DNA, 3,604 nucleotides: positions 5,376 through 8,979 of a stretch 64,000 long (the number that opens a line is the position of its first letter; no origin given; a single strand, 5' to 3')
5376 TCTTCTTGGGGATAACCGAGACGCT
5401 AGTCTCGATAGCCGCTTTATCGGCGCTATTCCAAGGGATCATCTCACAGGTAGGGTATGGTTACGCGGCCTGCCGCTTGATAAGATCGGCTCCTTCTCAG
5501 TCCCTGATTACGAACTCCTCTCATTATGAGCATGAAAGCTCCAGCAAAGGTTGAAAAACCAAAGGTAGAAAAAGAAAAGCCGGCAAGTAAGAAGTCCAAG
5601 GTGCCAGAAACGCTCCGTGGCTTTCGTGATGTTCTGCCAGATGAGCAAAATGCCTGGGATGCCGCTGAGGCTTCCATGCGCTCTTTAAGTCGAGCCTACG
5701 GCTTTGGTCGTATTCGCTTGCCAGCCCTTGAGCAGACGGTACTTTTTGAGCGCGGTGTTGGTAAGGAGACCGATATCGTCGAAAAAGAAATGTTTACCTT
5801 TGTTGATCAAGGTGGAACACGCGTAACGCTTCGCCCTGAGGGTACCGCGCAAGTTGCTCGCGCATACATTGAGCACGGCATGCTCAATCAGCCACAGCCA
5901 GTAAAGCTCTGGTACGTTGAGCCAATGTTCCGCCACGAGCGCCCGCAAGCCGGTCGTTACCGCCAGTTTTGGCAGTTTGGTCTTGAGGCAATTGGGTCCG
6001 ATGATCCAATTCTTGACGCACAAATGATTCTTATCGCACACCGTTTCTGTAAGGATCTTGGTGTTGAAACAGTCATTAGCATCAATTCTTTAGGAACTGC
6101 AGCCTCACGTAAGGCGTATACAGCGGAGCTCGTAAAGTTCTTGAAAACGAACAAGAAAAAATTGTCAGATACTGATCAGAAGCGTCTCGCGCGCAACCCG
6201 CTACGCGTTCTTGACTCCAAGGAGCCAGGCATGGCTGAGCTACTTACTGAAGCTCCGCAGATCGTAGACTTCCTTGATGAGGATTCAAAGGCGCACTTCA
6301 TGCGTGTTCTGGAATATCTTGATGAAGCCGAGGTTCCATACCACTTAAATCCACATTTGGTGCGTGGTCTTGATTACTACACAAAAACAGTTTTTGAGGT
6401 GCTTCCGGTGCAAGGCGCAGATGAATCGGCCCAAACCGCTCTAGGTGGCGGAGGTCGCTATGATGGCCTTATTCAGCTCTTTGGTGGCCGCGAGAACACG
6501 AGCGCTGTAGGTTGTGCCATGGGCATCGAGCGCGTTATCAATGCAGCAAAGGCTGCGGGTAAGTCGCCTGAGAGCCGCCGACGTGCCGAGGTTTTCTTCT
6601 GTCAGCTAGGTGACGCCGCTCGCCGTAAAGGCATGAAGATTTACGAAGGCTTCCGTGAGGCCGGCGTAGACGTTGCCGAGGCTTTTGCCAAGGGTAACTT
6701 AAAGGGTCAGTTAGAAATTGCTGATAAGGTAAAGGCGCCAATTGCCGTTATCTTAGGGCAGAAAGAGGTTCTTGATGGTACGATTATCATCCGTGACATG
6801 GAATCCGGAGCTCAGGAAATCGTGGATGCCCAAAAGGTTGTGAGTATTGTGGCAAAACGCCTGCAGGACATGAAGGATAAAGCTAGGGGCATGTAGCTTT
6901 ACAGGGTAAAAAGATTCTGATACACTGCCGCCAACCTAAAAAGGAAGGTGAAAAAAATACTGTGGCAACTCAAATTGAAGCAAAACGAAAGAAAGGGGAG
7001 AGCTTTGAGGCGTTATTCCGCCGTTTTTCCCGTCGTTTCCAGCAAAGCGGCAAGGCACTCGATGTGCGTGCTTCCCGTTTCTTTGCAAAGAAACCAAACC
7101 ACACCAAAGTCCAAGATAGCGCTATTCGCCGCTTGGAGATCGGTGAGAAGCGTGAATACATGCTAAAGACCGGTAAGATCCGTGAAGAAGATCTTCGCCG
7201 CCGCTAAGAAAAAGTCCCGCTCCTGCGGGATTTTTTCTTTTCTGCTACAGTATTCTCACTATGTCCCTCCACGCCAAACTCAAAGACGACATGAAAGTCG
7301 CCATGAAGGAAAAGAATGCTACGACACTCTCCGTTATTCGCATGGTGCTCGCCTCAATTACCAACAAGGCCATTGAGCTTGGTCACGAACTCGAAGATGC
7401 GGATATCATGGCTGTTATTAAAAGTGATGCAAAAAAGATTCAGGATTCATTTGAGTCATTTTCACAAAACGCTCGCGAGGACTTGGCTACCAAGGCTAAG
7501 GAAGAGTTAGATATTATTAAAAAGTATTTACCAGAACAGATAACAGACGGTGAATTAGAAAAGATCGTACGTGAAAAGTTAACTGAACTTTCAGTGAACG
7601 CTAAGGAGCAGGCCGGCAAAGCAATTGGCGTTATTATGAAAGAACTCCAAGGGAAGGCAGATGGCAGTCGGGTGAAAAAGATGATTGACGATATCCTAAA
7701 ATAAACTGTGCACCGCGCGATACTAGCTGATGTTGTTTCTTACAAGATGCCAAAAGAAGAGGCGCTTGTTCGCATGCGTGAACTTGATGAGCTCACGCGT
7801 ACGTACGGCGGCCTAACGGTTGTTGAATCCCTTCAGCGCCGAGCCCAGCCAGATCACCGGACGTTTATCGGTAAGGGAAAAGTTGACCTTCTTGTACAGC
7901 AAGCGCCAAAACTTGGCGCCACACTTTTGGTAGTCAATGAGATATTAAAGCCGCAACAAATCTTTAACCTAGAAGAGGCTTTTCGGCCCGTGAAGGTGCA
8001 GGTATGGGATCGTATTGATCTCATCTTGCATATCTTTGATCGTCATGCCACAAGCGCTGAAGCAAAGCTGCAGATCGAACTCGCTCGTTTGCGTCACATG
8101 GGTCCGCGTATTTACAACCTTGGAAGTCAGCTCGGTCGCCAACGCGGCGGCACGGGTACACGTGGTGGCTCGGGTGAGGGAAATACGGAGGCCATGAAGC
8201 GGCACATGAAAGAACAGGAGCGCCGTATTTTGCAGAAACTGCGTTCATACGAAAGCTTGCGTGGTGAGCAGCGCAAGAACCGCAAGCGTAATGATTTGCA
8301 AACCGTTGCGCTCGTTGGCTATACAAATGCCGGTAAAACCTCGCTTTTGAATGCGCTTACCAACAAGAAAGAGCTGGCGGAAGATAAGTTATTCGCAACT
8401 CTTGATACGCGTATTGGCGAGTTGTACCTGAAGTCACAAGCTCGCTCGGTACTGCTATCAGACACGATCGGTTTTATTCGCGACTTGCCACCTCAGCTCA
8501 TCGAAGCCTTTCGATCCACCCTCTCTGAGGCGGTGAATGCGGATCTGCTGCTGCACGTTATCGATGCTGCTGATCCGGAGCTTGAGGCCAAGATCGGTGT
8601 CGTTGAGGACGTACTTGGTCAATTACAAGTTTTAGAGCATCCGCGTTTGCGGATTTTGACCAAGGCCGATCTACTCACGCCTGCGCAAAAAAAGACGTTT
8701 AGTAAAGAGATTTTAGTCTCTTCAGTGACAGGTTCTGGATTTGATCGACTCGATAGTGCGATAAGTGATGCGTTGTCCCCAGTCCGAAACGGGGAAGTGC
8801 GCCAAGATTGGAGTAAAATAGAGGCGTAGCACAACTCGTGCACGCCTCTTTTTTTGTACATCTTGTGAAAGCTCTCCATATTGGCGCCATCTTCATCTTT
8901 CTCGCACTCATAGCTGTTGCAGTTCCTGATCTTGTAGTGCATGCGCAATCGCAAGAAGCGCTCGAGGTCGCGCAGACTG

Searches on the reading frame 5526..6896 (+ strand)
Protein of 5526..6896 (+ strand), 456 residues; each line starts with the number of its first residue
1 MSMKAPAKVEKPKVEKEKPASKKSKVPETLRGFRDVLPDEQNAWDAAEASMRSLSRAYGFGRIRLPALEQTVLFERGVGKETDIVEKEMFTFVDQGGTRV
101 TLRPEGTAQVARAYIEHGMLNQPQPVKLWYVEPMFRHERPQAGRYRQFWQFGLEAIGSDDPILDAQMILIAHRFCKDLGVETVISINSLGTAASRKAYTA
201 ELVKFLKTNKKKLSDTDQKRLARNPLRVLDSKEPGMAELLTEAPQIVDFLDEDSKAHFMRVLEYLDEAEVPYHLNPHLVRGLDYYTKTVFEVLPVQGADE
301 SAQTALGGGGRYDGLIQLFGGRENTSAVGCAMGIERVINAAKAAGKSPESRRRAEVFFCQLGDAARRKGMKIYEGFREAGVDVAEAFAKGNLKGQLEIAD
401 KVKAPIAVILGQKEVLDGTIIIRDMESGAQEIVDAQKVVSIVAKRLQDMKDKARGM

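Call 12: search_protein_families(library=pfam, proteins=[window:5526-6896:+], max_evalue=0.001)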
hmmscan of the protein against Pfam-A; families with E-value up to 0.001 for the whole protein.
window:5526-6896:+ (456 aa): 3 families
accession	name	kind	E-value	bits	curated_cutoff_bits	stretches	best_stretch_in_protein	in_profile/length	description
PF13393.11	tRNA-synt_His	-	5.6e-45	154.3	25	1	32-337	1-308/308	Histidyl-tRNA synthetase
PF00587.30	tRNA-synt_2b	-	1.5e-12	48.4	29.3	1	90-339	1-173/179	tRNA synthetase class II core domain (G, H, P, S and T)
PF03129.25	HGTP_anticodon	-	4.3e-11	43.2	21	1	361-444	7-93/94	Anticodon binding domain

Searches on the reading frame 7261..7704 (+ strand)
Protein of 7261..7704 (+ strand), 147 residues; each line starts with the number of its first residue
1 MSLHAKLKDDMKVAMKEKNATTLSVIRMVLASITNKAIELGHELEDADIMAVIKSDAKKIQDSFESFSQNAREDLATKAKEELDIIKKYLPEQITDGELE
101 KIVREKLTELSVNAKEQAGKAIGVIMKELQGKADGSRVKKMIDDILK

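Call 12: search_protein_families(library=pfam, proteins=[window:7261-7704:+], max_evalue=0.001)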
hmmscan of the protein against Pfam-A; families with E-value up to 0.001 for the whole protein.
window:7261-7704:+ (147 aa): 2 families
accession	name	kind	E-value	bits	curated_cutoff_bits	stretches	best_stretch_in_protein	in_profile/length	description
PF09424.15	YqeY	-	1.2e-39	136.1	27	1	5-145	2-142/143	Yqey-like protein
PF02637.23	GatB_Yqey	-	0.00025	21.4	27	1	71-146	65-148/148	GatB domain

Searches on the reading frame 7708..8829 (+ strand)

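Call 12: search_protein_families(library=pfam, proteins=[window:7708-8829:+], max_evalue=0.001)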
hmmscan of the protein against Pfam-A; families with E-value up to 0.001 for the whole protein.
window:7708-8829:+ (373 aa): 5 families
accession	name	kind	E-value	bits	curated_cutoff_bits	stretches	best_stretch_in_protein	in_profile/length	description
PF13167.11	GTP-bdg_N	-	4.6e-22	78.8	25.4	1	22-110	3-88/89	GTP-binding GTPase N-terminal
PF01926.29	MMR_HSR1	-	3.7e-19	69.3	21.9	1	199-303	1-100/113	50S ribosome-binding GTPase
PF16360.10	GTP-bdg_M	-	4.8e-17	62.7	29.5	1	113-192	1-79/79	GTP-binding GTPase Middle Region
PF02421.24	FeoB_N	-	0.00011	22.2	27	1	199-289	2-90/156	Ferrous iron transport protein B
PF03193.22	RsgA_GTPase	-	0.0002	21.7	30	0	196-226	106-135/174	RsgA GTPase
